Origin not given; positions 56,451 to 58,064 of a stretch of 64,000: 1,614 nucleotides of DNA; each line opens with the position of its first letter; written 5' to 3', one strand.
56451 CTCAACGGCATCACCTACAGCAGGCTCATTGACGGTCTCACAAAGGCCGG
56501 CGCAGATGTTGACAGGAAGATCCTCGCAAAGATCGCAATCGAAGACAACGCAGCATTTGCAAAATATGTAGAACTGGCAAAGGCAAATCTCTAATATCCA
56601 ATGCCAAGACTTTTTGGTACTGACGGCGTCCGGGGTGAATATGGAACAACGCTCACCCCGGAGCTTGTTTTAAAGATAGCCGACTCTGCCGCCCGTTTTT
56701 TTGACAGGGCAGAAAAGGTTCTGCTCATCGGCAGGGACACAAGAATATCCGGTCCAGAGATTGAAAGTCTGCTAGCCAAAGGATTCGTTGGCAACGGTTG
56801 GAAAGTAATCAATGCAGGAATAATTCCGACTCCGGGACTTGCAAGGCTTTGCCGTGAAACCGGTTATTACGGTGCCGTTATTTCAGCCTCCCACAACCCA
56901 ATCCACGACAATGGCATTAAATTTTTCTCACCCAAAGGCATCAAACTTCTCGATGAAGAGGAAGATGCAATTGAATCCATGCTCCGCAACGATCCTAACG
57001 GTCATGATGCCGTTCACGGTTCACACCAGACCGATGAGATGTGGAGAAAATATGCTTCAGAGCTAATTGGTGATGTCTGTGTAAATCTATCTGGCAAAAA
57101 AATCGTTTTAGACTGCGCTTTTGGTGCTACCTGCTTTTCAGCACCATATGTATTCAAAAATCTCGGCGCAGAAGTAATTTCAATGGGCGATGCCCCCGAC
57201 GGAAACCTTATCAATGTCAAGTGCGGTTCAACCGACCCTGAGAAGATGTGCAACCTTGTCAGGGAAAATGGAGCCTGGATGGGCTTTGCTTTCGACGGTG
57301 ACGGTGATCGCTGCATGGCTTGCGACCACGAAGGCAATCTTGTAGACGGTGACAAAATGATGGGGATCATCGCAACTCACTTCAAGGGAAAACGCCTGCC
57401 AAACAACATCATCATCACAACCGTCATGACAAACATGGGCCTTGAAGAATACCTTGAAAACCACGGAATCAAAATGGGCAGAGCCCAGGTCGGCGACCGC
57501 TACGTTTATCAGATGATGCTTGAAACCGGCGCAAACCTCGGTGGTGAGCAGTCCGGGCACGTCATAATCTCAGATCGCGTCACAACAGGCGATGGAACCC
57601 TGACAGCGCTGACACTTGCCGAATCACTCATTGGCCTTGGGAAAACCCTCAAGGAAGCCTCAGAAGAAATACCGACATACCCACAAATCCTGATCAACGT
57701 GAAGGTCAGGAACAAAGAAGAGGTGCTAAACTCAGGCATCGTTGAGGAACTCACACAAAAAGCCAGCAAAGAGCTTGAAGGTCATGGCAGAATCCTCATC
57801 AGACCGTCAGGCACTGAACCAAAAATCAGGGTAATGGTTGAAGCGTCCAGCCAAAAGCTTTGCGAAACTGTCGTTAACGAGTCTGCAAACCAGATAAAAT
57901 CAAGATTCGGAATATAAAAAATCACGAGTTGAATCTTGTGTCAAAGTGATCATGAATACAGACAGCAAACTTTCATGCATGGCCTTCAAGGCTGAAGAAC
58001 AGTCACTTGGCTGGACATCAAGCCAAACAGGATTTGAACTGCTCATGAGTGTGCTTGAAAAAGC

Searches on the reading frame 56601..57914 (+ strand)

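Call 76: search_protein_families(library=pfam, proteins=[window:56601-57914:+], max_evalue=0.00001)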
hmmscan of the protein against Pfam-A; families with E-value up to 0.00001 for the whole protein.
window:56601-57914:+ (438 aa): 4 families
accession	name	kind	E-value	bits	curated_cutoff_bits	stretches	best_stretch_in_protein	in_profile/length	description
PF02878.22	PGM_PMM_I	-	1.7e-36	125.4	22.5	1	3-130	2-133/138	Phosphoglucomutase/phosphomannomutase, alpha/beta/alpha domain I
PF02880.22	PGM_PMM_III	-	4.1e-33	114.3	20.7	1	249-358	1-113/115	Phosphoglucomutase/phosphomannomutase, alpha/beta/alpha domain III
PF00408.26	PGM_PMM_IV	-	4.3e-17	62.4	23.1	1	364-429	1-66/68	Phosphoglucomutase/phosphomannomutase, C-terminal domain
PF02879.22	PGM_PMM_II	-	3.8e-14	53.5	29.3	1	151-245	3-103/103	Phosphoglucomutase/phosphomannomutase, alpha/beta/alpha domain II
